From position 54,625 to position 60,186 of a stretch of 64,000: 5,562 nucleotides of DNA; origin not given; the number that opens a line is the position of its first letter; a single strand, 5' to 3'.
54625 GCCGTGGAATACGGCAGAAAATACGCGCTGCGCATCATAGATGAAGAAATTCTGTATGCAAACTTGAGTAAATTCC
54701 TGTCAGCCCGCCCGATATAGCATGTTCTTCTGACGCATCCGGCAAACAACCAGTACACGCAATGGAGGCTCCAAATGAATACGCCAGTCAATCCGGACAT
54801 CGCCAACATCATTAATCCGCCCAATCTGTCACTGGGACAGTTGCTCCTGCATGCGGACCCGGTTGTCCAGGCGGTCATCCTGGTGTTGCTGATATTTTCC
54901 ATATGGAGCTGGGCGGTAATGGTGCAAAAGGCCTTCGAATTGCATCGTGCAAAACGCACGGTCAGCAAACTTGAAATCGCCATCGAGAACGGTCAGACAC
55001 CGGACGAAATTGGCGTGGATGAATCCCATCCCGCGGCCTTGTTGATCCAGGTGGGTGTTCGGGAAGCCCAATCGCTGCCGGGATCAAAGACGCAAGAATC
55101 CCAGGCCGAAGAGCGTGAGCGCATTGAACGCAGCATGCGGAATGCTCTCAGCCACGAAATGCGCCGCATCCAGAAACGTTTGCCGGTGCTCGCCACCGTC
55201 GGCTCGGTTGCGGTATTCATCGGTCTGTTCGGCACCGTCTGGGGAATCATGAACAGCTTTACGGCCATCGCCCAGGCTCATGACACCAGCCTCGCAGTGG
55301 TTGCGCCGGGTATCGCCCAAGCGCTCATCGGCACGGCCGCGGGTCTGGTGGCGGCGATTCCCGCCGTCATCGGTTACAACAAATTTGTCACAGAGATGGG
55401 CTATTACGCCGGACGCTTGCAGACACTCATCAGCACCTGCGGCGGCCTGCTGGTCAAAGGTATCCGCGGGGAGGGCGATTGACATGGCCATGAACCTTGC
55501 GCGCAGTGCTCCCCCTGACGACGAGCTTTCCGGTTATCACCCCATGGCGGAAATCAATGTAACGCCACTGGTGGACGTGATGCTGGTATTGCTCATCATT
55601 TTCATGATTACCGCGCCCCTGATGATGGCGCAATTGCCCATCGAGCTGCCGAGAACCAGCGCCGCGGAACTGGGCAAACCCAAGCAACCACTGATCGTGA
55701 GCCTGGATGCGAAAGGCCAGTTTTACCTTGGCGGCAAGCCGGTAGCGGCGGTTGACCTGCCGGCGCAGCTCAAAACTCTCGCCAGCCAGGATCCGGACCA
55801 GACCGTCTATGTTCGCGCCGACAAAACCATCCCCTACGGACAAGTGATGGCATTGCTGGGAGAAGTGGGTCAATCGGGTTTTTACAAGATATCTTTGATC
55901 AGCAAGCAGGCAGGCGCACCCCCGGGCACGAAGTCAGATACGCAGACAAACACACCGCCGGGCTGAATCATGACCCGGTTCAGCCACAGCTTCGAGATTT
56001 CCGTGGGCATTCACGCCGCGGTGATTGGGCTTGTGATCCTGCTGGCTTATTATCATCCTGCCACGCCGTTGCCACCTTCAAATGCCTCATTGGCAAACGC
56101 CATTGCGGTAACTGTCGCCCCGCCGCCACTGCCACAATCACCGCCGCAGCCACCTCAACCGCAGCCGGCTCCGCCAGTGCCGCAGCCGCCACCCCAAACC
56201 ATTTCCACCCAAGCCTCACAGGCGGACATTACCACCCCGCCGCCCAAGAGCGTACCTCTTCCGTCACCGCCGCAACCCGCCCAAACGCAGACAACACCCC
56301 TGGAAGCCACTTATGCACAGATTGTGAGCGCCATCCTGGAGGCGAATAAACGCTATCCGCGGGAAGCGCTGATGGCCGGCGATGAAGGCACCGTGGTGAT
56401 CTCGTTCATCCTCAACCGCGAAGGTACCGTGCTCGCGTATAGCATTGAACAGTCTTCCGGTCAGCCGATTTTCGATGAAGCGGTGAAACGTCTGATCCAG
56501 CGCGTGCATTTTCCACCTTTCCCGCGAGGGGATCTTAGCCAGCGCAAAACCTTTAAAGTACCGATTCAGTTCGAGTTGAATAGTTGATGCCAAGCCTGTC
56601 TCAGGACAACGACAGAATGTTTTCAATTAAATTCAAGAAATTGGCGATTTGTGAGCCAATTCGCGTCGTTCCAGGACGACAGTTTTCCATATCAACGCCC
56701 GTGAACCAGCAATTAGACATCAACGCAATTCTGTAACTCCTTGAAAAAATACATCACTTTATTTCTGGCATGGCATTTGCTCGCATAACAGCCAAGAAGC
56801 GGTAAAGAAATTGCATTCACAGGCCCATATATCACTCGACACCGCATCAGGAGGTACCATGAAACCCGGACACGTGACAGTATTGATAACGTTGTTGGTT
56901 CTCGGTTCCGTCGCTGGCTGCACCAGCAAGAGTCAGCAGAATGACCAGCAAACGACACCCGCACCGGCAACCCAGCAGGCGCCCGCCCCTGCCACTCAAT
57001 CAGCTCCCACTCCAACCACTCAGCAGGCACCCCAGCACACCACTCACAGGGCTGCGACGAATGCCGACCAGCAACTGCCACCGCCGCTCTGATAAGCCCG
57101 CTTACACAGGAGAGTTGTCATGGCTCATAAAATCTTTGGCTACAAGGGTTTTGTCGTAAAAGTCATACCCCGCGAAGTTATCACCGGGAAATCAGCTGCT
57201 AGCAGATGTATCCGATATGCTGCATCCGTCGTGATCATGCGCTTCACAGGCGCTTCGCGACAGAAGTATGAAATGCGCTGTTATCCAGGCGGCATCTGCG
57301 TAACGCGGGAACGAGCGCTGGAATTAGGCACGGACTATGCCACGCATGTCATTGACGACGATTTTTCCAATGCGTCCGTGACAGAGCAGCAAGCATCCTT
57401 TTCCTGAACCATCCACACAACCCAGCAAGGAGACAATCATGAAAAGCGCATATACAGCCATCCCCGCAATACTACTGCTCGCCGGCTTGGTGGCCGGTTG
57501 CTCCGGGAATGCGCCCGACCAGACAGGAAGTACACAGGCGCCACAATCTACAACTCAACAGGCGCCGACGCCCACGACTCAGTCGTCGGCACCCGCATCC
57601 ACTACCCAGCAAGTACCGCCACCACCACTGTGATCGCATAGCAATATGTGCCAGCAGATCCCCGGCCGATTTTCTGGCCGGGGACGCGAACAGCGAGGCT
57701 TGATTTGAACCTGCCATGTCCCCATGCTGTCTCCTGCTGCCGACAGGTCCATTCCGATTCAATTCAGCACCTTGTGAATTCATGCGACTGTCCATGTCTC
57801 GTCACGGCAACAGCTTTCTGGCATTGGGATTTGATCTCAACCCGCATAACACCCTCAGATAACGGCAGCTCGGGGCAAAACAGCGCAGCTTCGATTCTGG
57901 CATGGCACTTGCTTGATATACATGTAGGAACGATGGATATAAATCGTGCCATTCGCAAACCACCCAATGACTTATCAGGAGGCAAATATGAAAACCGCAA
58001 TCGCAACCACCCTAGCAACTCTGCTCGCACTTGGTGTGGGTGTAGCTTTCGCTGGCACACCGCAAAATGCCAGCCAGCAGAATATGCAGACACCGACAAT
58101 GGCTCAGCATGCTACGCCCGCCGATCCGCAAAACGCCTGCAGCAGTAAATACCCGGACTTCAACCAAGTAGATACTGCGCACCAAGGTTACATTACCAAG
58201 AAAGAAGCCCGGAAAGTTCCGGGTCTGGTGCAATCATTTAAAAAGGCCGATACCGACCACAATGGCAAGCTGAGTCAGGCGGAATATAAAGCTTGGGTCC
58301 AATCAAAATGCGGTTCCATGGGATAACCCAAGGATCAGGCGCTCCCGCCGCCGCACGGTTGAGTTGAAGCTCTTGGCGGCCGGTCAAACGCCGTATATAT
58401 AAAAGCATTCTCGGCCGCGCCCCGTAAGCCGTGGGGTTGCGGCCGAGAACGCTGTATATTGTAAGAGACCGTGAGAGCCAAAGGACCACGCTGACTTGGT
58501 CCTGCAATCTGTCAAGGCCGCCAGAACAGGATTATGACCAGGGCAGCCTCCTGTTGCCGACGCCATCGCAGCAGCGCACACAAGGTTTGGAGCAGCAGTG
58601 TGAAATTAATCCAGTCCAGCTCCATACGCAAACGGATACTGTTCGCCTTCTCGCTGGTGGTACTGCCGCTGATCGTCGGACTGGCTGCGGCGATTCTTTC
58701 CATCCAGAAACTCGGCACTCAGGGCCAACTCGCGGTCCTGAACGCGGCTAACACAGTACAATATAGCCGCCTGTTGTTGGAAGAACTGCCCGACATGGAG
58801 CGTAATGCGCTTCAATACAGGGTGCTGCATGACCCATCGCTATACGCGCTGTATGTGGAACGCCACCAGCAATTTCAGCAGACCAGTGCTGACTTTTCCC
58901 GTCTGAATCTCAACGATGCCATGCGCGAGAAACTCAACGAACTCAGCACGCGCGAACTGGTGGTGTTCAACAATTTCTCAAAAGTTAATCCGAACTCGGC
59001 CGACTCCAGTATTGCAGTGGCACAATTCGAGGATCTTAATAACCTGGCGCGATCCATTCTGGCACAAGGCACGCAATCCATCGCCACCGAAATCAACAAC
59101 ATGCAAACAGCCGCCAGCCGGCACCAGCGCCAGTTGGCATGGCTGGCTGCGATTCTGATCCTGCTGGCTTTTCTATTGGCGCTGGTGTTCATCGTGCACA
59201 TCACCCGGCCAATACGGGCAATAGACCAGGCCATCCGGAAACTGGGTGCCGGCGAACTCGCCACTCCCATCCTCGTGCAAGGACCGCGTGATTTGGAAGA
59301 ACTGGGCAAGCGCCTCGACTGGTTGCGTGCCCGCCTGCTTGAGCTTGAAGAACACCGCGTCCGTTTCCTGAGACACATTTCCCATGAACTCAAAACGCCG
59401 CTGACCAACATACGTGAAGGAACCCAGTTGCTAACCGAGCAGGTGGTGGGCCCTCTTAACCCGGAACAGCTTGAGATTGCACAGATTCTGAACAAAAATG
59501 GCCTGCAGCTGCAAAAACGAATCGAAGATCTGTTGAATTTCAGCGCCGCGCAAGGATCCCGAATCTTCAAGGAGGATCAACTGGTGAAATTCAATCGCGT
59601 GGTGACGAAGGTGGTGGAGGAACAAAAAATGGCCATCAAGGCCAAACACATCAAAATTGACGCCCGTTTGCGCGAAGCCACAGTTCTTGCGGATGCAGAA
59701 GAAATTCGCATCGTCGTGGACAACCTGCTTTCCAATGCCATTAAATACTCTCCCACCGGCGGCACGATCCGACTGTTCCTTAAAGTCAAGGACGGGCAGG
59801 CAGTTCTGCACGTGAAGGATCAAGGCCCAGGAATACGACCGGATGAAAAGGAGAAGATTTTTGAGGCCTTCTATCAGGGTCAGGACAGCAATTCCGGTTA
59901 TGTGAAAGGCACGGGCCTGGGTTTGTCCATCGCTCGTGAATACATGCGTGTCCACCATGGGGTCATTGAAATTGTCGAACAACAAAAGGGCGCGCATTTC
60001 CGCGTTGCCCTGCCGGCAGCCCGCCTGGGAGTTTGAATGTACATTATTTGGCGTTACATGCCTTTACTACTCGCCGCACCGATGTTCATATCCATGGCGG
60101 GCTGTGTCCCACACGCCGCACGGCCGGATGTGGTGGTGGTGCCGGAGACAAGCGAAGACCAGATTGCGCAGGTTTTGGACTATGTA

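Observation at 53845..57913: Three copies of one regulatory module: paired TGTC-N10-GACA sites plus a TGGCAT-N5-TTGC sigma-54 promoter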

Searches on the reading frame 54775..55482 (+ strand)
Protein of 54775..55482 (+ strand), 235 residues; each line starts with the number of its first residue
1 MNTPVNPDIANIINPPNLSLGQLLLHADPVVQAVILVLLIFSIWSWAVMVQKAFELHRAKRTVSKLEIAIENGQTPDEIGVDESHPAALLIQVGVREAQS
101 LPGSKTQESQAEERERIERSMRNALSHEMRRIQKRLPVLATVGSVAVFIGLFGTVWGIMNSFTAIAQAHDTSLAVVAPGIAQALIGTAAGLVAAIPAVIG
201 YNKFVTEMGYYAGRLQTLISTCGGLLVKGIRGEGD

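Call 7: search_protein_families(library=pfam, proteins=[window:54775-55482:+], max_evalue=0.01)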
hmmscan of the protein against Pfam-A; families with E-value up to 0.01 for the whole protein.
window:54775-55482:+ (235 aa): 1 family
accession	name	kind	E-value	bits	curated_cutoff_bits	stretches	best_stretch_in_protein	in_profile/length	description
PF01618.21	MotA_ExbB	-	1.4e-34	119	22.9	1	101-208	18-118/127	MotA/TolQ/ExbB proton channel family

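Call 8: search_protein_families(library=ncbifam, proteins=[window:54775-55482:+], max_evalue=0.001)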
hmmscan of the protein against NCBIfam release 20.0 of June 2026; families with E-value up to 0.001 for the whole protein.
window:54775-55482:+ (235 aa): 5 families
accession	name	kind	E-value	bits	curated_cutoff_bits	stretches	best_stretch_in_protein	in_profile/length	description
TIGR02796.1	tolQ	equivalog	1.3e-60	204.9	221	1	20-218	2-206/216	protein TolQ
TIGR02797.1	exbB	equivalog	3.9e-53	180.4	206.2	1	22-215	4-198/211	tonB-system energizer ExbB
NF007722.0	PRK10414.1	equivalog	2e-40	138.8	402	1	17-215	9-209/244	tol-pal system-associated acyl-CoA thioesterase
NF008066.0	PRK10801.1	equivalog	6.5e-35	120.7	403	1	21-206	7-197/230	Tol-Pal system protein TolQ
TIGR02805.1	exbB2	equivalog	2.4e-12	47.2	135.35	1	131-205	50-124/138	TonB-system energizer ExbB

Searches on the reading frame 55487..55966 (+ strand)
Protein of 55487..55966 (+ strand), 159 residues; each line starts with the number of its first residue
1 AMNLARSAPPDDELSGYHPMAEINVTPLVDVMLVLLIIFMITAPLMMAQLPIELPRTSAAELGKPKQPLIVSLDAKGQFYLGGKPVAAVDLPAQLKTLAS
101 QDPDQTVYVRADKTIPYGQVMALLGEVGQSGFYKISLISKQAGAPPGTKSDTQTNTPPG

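Call 7: search_protein_families(library=pfam, proteins=[window:55487-55966:+], max_evalue=0.01)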
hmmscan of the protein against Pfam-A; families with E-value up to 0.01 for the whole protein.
window:55487-55966:+ (159 aa): 1 family
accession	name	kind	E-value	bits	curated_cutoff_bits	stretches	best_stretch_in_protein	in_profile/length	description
PF02472.21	ExbD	-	9.7e-34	116.6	25.4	1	20-139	5-125/128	Biopolymer transport protein ExbD/TolR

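Call 8: search_protein_families(library=ncbifam, proteins=[window:55487-55966:+], max_evalue=0.001)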
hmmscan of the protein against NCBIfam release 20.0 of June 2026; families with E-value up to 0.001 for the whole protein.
window:55487-55966:+ (159 aa): 5 families
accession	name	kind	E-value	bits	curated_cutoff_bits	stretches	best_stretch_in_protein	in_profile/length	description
TIGR02801.1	tolR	equivalog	1.5e-35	122.6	127.3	1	20-139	2-128/129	protein TolR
NF008429.0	PRK11267.1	equivalog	7e-32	110.4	216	1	16-143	11-138/141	TonB system transport protein ExbD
TIGR02803.1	ExbD_1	equivalog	6.4e-31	107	152.95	1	21-139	2-120/122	TonB system transport protein ExbD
NF008248.0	PRK11024.1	equivalog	8.4e-14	51.9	162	1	21-139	14-139/142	colicin uptake protein TolR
TIGR02804.1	ExbD_2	equivalog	9.9e-12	45.3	123.45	1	22-123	3-103/121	TonB system transport protein ExbD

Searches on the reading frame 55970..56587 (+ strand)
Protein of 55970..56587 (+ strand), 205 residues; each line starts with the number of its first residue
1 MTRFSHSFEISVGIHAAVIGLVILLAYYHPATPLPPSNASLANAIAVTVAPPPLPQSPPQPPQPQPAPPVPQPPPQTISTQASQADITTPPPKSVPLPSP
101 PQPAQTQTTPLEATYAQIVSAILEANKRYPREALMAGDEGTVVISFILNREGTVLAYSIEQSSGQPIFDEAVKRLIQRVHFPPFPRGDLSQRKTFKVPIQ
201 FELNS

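Call 7: search_protein_families(library=pfam, proteins=[window:55970-56587:+], max_evalue=0.01)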
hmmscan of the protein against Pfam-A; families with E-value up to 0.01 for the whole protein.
window:55970-56587:+ (205 aa): 2 families
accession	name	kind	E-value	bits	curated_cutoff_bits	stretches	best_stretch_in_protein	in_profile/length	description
PF03544.19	TonB_C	-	1.6e-17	64.1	24.6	1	126-203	2-79/79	Gram-negative bacterial TonB protein C-terminal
PF13103.11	TonB_2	-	2.8e-12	47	22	1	114-192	3-80/85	TonB C terminal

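Call 8: search_protein_families(library=ncbifam, proteins=[window:55970-56587:+], max_evalue=0.001)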
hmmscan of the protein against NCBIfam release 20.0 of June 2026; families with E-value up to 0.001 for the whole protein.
window:55970-56587:+ (205 aa): 6 families
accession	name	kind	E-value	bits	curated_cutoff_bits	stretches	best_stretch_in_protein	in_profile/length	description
TIGR01352.1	tonB_Cterm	subfamily_domain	1.4e-19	70.2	27.1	1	127-204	1-76/76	TonB family protein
TIGR02794.1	tolA_full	equivalog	1.4e-10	40.9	59.45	2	7-85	3-86/362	cell envelope integrity protein TolA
NF038079.1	TonB_sider_MxcH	equivalog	2.9e-06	25.6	925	1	125-203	8-85/792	TonB-dependent siderophore myxochelin receptor MxcH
NF008084.0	PRK10819.1-5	equivalog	0.00037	20.4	315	0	3-105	11-112/249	TonB system transport protein TonB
NF033768.1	myxo_SS_tail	domain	0.00052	20.1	40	1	137-200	30-90/92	AgmX/PglI C-terminal domain-containing protein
NF008082.0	PRK10819.1-3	equivalog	0.00074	19.4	265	0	1-186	9-225/242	TonB system transport protein TonB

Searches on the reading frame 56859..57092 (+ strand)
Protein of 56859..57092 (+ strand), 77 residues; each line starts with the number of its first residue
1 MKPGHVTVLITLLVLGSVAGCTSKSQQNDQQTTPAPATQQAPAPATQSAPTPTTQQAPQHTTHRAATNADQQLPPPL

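Call 7: search_protein_families(library=pfam, proteins=[window:56859-57092:+], max_evalue=0.01)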
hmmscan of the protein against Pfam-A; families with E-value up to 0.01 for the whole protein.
window:56859-57092:+ (77 aa): 1 family
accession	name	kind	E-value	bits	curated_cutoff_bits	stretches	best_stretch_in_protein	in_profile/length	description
PF21827.1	New_glue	-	0.0065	16.6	31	1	7-67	5-65/94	New glue protein family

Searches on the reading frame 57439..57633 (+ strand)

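Call 7: search_protein_families(library=pfam, proteins=[window:57439-57633:+], max_evalue=0.01)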
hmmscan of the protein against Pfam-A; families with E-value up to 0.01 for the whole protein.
window:57439-57633:+ (64 aa): 1 family
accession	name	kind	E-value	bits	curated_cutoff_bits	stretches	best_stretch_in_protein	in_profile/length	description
PF21827.1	New_glue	-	0.003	17.7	31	1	1-57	1-53/94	New glue protein family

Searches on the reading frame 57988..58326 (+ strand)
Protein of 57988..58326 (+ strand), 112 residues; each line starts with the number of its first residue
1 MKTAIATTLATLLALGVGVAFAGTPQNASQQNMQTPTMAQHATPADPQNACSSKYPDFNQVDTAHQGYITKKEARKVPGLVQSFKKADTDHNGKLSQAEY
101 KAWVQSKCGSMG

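Call 7: search_protein_families(library=pfam, proteins=[window:57988-58326:+], max_evalue=0.01)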
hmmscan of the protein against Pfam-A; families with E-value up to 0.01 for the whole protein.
window:57988-58326:+ (112 aa): 5 families
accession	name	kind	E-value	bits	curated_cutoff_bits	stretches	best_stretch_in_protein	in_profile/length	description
PF13405.12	EF-hand_6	-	6e-08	32.2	25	1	81-105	3-27/30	EF-hand domain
PF00036.39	EF-hand_1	-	2.6e-06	27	25.4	1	82-106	4-28/29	EF hand domain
PF13202.12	EF-hand_5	-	4e-06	26.5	25.9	1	81-102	2-23/25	EF hand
PF13499.12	EF-hand_7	-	5.6e-05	23.9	30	1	58-104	8-66/67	EF-hand domain pair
PF13833.12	EF-hand_8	-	0.0036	17.5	28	0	84-102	31-49/54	EF-hand domain pair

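Call 8: search_protein_families(library=ncbifam, proteins=[window:57988-58326:+], max_evalue=0.001)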
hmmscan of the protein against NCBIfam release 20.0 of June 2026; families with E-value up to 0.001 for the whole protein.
window:57988-58326:+ (112 aa): 1 family
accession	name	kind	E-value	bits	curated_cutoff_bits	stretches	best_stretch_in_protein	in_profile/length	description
NF053806.1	lanmdlnLanM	equivalog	1.3e-05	25.3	135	1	6-107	7-102/132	lanmodulin LanM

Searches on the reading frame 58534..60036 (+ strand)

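Call 8: search_protein_families(library=ncbifam, proteins=[window:58534-60036:+], max_evalue=0.001)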
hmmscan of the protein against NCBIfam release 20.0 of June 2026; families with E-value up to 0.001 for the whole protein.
window:58534-60036:+ (500 aa): 79 families (the best 25 are shown)
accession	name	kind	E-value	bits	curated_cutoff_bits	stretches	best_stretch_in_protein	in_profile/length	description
NF008312.0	PRK11100.1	equivalog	2.4e-49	168.5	356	1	179-495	162-474/477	two-component system sensor histidine kinase CreC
NF033092.0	HK_WalK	equivalog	4.3e-47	161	725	1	271-494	368-593/594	cell wall metabolism sensor histidine kinase WalK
TIGR02966.1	phoR_proteo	equivalog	5.9e-43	147.1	334.2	1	267-492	106-332/333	phosphate regulon sensor histidine kinase PhoR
NF046044.1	PnpS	equivalog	6.7e-43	147.2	400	1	270-494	165-390/390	two-component system histidine kinase PnpS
NF040691.1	MtrAB_MtrB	equivalog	1.6e-42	146.2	450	1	186-496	175-493/507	MtrAB system histidine kinase MtrB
NF012163.2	BaeS_SmeS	equivalog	6.9e-40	137.3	500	1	179-480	143-442/457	sensor histidine kinase efflux regulator BaeS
TIGR02956.1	TMAO_torS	equivalog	7.9e-39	133.5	676.5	2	277-496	466-683/967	TMAO reductase system sensor histidine kinase/response regulator TorS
TIGR01386.1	cztS_silS_copS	subfamily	9.2e-39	133.7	292.55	1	141-494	104-457/457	heavy metal sensor histidine kinase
NF041735.1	hist_kin_RppB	equivalog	2.7e-37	128.6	400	1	278-494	219-438/438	two-component system sensor histidine kinase RppB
NF007004.0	PRK09467.1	equivalog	2.8e-37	128.6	415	1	201-495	158-436/440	two-component system sensor histidine kinase EnvZ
NF007007.0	PRK09470.1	equivalog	7.8e-37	127.2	486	1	204-494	173-458/463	envelope stress sensor histidine kinase CpxA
NF007898.0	PRK10604.1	equivalog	4.4e-36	125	478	1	201-495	134-423/433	two-component system sensor histidine kinase RstB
NF007837.0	PRK10549.1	equivalog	8.9e-36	123.6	603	1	189-494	153-457/466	envelope stress sensor histidine kinase BaeS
NF047465.1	hybrid_HK_LvrA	exception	4.2e-35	121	1200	1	258-494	185-421/819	hybrid histidine kinase/response regulator LvrA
NF045595.1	HK_scytonemin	equivalog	2e-34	119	865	1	270-496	410-636/637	scytonemin biosynthesis sensor histidine kinase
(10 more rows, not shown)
